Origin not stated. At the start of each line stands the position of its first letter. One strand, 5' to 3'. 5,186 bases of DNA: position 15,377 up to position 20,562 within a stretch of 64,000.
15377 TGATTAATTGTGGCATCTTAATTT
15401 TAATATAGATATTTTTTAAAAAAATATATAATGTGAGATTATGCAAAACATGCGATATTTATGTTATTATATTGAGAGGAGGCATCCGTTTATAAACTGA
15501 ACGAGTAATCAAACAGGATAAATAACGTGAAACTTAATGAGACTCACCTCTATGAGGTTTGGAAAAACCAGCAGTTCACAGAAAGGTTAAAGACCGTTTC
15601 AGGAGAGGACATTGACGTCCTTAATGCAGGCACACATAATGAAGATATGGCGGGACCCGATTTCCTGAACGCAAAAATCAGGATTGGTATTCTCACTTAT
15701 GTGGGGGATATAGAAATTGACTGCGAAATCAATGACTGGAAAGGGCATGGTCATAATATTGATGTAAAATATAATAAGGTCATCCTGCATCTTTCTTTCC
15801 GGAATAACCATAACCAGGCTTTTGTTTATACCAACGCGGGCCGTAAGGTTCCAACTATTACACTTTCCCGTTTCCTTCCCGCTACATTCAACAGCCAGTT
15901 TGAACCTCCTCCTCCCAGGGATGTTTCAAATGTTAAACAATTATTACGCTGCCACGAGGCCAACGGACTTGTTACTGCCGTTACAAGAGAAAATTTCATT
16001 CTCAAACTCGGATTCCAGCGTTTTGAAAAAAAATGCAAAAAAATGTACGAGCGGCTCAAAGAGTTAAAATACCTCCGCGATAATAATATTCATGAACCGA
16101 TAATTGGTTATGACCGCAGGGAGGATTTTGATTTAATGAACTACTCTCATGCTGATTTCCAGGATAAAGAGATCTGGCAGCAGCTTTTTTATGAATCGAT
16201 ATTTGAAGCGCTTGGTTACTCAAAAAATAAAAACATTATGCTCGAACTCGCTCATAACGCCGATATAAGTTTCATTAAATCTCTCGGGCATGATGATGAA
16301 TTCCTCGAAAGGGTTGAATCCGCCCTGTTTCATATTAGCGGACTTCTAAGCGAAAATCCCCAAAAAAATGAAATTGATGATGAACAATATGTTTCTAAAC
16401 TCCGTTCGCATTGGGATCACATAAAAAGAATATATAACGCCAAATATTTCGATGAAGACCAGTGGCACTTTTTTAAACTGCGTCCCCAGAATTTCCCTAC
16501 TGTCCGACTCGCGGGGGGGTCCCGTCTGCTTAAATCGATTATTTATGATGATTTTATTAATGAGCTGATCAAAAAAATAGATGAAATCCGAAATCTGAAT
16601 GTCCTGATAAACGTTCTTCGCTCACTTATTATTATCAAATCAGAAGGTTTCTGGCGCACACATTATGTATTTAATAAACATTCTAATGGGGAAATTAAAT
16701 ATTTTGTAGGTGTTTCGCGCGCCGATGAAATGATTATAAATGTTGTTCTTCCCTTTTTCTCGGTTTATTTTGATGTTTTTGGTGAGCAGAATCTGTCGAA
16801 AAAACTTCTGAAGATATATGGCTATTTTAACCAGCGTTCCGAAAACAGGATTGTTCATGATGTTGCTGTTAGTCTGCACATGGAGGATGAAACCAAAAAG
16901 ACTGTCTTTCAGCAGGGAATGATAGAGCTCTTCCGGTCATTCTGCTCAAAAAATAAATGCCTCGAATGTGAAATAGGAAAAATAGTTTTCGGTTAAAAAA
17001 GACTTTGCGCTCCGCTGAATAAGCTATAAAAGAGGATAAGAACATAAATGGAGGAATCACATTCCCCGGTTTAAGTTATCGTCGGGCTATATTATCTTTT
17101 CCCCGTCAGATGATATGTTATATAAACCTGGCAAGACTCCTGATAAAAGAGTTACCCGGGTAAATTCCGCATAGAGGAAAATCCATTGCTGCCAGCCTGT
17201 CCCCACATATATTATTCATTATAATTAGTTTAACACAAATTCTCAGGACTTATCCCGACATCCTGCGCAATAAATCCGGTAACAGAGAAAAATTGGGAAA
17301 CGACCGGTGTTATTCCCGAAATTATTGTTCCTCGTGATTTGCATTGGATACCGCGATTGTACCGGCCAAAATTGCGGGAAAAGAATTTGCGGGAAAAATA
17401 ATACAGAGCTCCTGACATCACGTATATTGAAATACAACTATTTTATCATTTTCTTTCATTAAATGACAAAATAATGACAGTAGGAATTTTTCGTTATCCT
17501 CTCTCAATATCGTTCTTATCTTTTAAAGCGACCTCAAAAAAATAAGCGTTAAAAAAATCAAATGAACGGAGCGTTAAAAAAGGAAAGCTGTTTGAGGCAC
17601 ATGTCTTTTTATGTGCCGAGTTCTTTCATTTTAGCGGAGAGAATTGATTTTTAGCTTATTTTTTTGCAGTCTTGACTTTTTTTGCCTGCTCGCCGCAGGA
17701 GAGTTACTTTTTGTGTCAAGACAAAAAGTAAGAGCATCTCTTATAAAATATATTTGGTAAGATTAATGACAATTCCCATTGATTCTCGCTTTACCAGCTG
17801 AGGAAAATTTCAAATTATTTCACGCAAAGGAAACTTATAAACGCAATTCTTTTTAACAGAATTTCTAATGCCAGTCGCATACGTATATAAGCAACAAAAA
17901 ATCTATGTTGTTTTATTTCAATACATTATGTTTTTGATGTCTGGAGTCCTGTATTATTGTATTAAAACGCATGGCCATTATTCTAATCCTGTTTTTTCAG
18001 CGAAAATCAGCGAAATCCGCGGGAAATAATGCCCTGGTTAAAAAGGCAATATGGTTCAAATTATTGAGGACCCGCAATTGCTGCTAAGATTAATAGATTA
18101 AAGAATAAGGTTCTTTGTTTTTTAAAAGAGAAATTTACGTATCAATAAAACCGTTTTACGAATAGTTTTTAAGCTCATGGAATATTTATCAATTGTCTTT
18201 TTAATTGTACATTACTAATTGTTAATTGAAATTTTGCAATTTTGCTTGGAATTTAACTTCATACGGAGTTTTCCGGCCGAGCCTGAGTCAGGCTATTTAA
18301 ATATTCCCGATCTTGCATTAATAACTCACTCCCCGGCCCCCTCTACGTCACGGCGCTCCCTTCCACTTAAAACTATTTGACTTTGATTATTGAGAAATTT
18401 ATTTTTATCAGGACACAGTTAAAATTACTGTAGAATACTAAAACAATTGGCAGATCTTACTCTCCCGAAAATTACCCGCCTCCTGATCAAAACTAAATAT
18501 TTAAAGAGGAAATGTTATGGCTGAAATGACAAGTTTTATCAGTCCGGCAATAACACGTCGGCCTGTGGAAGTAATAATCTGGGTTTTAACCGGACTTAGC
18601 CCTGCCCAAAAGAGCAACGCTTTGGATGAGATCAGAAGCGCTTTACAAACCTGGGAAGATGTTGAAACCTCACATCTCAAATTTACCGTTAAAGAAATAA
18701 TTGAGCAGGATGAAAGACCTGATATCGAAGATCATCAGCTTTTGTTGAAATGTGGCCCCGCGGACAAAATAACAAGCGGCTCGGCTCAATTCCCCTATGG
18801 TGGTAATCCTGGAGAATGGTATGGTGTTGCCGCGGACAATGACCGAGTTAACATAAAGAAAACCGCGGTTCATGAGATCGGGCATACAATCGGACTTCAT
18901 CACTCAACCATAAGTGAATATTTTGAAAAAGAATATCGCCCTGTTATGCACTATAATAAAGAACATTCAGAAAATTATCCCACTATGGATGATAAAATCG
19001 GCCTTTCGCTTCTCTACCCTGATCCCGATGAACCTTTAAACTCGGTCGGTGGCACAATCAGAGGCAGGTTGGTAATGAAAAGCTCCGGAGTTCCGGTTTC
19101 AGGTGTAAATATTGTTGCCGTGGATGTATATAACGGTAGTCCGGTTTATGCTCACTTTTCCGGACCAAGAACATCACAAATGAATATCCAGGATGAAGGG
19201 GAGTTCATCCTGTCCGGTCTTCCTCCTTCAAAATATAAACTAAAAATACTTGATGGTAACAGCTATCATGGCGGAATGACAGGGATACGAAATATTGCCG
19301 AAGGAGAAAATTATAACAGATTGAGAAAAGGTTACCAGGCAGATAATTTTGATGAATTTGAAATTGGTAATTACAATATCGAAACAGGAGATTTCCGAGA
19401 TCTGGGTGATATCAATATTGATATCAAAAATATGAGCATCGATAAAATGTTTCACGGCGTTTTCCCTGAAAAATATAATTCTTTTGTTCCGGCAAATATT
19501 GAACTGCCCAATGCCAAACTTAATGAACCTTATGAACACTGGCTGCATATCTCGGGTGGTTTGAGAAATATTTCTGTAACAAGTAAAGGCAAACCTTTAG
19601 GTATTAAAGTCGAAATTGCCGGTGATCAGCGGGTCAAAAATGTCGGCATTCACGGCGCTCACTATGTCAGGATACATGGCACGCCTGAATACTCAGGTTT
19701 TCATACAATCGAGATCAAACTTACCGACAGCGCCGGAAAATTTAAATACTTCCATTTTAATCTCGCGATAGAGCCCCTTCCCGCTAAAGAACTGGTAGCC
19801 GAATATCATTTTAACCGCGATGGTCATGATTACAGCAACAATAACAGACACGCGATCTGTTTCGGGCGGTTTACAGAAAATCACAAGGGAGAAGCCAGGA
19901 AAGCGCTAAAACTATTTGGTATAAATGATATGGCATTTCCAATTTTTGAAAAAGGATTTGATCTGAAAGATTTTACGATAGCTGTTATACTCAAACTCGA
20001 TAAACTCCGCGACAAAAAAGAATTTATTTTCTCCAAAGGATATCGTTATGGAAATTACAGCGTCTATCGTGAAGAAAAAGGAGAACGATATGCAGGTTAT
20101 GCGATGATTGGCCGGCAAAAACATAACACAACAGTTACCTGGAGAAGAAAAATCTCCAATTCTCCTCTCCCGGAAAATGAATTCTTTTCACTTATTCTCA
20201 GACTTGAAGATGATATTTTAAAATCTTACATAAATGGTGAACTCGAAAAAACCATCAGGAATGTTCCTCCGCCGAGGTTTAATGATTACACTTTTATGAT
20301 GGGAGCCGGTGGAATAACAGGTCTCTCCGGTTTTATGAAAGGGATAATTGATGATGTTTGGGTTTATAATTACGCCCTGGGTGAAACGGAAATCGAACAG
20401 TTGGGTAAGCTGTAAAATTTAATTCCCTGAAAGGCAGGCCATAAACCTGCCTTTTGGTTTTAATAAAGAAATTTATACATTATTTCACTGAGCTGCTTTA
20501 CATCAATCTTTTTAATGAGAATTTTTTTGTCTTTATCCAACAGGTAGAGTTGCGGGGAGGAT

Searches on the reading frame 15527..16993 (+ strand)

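Call 51: search_protein_families(library=pfam, proteins=[window:15527-16993:+], max_evalue=0.00001)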
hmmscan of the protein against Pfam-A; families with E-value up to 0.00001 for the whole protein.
window:15527-16993:+ (489 aa): 1 family
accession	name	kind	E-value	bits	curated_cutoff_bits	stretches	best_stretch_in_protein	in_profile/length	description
PF11013.13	DUF2851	-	6.5e-72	243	25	2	5-181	1-169/375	Protein of unknown function (DUF2851)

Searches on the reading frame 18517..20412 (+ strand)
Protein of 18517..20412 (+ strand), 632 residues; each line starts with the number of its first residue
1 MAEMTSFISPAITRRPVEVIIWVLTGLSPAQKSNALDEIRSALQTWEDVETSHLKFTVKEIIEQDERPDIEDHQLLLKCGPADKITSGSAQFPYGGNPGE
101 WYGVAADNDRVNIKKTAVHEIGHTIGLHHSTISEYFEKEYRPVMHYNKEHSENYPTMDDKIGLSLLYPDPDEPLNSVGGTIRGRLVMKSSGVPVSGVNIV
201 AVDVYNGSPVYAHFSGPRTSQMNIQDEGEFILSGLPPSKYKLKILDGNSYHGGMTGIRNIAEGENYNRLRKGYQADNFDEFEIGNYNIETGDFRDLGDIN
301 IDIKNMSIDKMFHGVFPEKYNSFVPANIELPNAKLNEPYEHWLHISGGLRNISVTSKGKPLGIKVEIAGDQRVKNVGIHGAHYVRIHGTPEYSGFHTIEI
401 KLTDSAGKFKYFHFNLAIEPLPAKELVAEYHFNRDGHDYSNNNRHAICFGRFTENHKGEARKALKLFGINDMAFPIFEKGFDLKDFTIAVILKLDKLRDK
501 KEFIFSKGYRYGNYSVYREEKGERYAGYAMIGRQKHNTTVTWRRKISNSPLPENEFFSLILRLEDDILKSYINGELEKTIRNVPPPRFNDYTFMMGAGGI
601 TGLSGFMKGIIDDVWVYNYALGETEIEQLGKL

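Call 51: search_protein_families(library=pfam, proteins=[window:18517-20412:+], max_evalue=0.00001)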
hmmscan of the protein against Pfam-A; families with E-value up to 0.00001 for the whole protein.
window:18517-20412:+ (632 aa): 2 families
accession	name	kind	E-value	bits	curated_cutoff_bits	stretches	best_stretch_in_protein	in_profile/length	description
PF13385.13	Laminin_G_3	-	3e-13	50.6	27.6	1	481-626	14-150/151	Concanavalin A-like lectin/glucanases superfamily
PF00413.30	Peptidase_M10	-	2.3e-07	31.3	24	1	33-167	21-158/159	Matrixin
